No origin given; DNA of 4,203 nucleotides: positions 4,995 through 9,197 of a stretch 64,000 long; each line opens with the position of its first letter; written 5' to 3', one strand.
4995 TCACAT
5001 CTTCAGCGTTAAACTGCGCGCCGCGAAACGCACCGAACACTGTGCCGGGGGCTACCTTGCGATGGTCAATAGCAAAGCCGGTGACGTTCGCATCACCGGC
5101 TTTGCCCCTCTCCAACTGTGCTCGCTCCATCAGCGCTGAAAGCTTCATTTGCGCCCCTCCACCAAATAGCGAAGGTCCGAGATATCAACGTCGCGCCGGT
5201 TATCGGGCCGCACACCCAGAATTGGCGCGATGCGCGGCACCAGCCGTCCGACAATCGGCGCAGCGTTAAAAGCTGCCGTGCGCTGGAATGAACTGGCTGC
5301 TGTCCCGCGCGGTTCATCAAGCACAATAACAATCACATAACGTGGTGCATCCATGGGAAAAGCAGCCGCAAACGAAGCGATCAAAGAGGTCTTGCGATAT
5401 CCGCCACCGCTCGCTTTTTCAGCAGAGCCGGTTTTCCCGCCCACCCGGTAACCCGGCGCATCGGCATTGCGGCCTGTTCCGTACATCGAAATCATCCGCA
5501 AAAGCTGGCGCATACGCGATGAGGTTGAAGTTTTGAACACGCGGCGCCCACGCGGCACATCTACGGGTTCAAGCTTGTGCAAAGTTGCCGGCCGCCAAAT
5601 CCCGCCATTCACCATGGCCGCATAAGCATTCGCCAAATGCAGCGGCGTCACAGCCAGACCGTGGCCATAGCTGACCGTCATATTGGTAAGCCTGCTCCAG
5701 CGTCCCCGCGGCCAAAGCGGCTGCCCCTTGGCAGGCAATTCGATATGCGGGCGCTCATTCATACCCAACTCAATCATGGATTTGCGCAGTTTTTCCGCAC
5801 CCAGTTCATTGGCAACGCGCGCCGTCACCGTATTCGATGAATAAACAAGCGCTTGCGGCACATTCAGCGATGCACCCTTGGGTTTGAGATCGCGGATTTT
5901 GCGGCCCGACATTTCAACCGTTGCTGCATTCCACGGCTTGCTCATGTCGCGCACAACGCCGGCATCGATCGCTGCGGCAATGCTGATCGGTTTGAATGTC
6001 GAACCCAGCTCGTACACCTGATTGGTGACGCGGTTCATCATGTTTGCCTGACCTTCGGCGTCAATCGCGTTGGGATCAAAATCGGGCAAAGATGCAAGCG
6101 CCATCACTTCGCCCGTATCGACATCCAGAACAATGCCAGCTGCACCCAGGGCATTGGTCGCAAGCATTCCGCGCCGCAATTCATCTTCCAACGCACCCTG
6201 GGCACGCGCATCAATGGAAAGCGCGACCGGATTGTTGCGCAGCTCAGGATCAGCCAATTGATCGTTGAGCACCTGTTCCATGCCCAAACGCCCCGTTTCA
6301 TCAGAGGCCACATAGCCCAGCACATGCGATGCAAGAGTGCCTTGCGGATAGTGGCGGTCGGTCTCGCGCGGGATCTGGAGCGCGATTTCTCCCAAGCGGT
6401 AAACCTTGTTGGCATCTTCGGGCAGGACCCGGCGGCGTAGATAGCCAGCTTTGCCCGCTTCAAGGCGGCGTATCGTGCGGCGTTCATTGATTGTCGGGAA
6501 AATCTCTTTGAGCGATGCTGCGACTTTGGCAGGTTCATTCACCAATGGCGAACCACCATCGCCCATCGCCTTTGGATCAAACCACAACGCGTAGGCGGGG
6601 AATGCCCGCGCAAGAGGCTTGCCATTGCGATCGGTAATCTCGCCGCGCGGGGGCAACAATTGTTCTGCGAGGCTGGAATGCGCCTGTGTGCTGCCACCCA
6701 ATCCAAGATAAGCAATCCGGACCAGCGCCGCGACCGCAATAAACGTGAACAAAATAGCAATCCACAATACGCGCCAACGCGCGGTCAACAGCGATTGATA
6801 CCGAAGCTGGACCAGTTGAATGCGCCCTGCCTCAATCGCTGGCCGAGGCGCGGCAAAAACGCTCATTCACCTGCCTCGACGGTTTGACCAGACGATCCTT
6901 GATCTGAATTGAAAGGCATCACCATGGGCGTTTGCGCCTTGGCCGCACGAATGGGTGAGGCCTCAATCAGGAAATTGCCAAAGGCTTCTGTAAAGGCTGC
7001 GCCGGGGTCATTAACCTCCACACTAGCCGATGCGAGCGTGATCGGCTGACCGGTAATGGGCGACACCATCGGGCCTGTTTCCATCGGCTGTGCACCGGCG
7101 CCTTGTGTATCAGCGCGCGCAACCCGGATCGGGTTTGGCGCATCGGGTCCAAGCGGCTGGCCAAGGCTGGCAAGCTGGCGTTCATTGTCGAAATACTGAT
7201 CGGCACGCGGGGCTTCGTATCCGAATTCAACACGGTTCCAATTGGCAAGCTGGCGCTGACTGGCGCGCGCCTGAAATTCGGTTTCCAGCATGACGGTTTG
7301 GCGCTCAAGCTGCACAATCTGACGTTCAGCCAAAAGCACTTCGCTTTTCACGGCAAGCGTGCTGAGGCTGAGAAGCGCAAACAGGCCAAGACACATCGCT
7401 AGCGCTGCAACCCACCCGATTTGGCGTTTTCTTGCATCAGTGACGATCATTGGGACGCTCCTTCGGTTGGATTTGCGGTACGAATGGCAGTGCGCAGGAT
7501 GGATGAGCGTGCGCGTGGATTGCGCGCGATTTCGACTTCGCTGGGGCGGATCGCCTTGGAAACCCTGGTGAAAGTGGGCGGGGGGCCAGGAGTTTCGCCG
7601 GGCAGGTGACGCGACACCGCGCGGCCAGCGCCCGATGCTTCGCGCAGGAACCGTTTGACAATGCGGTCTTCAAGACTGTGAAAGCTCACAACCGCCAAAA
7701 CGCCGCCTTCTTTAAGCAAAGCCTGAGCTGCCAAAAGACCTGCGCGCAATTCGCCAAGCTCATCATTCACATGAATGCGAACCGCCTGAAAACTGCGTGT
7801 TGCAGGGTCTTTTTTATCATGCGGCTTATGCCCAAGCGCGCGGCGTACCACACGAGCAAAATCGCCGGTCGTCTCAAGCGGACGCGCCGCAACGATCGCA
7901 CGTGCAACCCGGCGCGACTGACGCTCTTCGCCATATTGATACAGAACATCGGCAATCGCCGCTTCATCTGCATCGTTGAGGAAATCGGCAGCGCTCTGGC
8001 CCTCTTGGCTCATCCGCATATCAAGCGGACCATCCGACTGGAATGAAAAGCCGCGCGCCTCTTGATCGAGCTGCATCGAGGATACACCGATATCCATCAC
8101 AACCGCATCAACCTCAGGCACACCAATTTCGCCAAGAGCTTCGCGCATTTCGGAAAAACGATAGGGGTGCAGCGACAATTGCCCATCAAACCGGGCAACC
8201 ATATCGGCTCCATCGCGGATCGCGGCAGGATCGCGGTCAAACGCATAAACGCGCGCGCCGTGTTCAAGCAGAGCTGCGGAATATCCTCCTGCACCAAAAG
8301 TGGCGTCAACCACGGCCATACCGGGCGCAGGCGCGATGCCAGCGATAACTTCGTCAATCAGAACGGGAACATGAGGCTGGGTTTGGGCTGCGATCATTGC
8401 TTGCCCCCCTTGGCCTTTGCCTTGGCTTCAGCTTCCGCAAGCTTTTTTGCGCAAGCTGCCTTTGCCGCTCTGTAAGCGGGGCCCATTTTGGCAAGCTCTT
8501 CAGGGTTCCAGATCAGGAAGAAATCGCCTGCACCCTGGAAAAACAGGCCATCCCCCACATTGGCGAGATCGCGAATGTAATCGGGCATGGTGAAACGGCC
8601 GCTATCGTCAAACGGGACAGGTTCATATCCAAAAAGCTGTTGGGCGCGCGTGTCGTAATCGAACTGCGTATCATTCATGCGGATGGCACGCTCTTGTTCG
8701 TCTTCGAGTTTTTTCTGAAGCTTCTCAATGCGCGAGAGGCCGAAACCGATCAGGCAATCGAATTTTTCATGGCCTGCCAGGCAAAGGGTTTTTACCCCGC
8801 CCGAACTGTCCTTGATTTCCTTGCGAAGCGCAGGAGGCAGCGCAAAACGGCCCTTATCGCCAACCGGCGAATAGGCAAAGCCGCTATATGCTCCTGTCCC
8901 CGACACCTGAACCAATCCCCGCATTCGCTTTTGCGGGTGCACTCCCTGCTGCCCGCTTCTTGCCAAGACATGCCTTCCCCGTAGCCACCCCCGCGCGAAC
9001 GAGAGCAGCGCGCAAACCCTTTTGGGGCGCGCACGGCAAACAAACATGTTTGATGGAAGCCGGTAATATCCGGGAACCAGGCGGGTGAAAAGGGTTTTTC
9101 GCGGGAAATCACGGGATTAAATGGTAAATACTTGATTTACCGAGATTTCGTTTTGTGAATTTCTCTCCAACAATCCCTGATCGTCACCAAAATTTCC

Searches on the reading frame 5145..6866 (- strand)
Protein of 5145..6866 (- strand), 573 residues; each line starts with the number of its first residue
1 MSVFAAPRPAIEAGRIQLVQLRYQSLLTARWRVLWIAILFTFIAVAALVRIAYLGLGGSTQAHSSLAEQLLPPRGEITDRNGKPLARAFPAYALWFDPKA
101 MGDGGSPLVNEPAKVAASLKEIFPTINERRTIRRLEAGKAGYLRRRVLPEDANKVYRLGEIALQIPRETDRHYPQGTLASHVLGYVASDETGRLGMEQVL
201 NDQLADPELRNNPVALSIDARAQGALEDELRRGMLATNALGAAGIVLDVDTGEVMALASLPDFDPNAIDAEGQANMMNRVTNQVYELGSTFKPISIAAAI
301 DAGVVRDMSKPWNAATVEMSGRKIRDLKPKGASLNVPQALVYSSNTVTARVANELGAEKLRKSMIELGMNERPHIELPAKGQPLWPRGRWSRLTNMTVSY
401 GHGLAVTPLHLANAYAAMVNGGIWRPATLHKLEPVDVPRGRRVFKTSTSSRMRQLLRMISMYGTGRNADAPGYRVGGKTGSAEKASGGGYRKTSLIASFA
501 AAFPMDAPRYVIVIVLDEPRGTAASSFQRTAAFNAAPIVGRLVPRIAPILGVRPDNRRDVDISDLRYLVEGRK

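Call 43: search_protein_families(library=pfam, proteins=[window:5145-6866:-], max_evalue=0.000001)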
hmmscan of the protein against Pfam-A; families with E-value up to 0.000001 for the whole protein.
window:5145-6866:- (573 aa): 2 families
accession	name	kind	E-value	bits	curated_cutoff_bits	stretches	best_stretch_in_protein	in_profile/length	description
PF00905.27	Transpeptidase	-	2.2e-54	185.2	22.1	1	245-535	4-296/299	Penicillin binding protein transpeptidase domain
PF03717.20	PBP_dimer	-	2.5e-12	48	24.4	1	72-189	4-126/180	Penicillin-binding Protein dimerisation domain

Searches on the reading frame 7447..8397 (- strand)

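Call 43: search_protein_families(library=pfam, proteins=[window:7447-8397:-], max_evalue=0.000001)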
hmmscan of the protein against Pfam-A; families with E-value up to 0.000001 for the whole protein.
window:7447-8397:- (316 aa): 1 family
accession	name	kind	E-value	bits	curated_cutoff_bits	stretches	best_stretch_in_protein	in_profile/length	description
PF01795.25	Methyltransf_5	-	8.4e-89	298.5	27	1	7-304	2-306/309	MraW methylase family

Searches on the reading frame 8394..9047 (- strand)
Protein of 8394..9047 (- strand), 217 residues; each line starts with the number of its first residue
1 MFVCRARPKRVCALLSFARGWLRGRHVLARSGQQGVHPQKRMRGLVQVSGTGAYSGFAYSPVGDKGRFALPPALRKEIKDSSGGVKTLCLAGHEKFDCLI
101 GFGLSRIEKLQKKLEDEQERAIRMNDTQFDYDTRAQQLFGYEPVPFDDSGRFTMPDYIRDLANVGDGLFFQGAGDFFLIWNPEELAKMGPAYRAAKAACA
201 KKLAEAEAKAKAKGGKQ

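Call 43: search_protein_families(library=pfam, proteins=[window:8394-9047:-], max_evalue=0.000001)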
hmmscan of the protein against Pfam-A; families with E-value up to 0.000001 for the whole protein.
window:8394-9047:- (217 aa): 1 family
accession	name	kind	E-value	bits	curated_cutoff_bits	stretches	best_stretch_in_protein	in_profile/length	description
PF02381.23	MraZ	-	7.4e-07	29.5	23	0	64-121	12-63/72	MraZ protein, putative antitoxin-like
